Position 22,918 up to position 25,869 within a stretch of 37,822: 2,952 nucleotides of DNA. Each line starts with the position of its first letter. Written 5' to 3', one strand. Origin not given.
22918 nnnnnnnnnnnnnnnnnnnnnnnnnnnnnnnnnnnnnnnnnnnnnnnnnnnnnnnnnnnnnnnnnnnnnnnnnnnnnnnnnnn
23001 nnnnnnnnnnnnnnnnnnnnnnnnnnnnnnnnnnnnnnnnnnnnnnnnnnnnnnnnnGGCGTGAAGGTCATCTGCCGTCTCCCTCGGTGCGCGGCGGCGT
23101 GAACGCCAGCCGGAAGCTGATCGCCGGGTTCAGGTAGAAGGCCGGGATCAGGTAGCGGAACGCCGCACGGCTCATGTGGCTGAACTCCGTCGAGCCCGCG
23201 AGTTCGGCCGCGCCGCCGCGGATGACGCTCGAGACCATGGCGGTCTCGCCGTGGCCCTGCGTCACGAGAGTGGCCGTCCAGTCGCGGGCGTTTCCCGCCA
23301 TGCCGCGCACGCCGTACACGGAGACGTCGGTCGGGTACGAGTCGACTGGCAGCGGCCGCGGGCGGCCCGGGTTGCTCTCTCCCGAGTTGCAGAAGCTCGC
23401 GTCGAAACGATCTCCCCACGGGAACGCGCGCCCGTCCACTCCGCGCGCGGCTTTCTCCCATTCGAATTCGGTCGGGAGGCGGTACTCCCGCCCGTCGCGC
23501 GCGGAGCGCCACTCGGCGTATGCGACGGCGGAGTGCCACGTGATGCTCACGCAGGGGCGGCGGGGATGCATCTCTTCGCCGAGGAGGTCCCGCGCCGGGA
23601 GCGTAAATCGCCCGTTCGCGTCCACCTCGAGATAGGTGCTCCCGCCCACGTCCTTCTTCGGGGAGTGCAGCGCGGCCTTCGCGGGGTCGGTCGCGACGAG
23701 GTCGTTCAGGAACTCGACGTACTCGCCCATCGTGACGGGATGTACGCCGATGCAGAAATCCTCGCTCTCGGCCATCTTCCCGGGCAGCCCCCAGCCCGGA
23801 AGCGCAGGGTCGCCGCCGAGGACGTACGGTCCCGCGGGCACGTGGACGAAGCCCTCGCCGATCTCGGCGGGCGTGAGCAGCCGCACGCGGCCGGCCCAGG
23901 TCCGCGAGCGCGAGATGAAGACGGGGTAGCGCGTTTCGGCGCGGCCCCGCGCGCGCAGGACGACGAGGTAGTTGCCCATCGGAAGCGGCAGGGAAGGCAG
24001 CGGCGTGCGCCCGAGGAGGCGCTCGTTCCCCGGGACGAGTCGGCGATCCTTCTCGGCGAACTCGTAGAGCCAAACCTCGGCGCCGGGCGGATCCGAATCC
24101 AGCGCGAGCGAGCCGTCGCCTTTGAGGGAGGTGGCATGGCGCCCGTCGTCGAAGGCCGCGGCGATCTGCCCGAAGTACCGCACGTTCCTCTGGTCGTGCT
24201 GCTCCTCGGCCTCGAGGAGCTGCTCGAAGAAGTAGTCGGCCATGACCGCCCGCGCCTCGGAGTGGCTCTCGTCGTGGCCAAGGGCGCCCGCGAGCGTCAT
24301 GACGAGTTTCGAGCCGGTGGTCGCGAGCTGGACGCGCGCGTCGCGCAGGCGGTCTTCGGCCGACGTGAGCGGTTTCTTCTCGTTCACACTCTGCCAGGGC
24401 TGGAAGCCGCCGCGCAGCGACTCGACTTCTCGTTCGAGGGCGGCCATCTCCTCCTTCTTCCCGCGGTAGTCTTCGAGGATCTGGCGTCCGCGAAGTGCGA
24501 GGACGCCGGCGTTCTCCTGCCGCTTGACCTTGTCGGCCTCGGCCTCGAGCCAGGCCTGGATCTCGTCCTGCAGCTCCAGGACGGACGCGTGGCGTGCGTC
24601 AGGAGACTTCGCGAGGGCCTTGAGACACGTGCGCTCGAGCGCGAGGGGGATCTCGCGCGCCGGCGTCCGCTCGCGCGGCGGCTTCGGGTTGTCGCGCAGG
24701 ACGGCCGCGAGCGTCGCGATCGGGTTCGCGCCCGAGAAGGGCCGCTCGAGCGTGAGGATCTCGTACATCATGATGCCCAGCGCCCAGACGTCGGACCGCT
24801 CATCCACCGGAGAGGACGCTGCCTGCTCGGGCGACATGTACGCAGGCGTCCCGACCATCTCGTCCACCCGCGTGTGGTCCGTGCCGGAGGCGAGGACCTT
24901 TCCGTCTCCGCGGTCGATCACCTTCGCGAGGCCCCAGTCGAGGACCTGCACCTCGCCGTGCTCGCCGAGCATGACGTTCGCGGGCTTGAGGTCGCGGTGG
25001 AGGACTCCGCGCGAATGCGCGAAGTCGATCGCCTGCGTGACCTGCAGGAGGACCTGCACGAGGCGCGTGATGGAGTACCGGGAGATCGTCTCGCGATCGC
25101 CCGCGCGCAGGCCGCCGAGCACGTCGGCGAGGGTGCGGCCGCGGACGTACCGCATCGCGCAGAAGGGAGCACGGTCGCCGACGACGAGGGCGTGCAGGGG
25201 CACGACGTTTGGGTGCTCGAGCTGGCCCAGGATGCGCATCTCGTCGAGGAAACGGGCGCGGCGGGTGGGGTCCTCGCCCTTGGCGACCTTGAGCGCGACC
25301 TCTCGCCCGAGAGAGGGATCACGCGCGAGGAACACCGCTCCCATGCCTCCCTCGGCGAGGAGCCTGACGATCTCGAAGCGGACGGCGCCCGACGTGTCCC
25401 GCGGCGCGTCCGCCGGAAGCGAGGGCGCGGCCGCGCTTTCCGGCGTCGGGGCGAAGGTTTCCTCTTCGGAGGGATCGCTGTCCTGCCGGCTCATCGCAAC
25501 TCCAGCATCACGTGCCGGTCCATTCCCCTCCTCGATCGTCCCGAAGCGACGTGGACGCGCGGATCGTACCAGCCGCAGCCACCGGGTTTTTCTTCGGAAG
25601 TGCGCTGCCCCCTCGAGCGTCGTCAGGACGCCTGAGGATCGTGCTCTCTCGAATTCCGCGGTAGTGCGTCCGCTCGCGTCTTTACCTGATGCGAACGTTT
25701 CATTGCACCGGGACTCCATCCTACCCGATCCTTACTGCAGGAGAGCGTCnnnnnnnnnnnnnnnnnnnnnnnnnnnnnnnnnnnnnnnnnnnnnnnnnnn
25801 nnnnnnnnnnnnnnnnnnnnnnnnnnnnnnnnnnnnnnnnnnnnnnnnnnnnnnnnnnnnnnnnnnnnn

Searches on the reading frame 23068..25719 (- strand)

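Call 15: search_protein_families(library=pfam, proteins=[window:23068-25719:-], max_evalue=0.001)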
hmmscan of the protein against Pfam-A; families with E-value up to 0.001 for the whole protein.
window:23068-25719:- (883 aa): 5 families
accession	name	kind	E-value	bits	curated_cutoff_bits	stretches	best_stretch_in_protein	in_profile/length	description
PF00069.31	Pkinase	-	3.4e-42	145.1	31.7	1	116-343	2-212/263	Protein kinase domain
PF07714.23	PK_Tyr_Ser-Thr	-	3.6e-31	108.8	23.1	1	117-357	3-233/258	Protein tyrosine and serine/threonine kinase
PF03781.23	FGE-sulfatase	-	6.9e-29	101.7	23.3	1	623-872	4-254/255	Sulfatase-modifying factor enzyme 1-like domain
PF01636.29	APH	-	2.2e-06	28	23.2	1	222-270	152-202/239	Phosphotransferase enzyme family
PF14531.12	Kinase-like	-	8.8e-05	22.3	25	1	222-333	149-256/289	Kinase-like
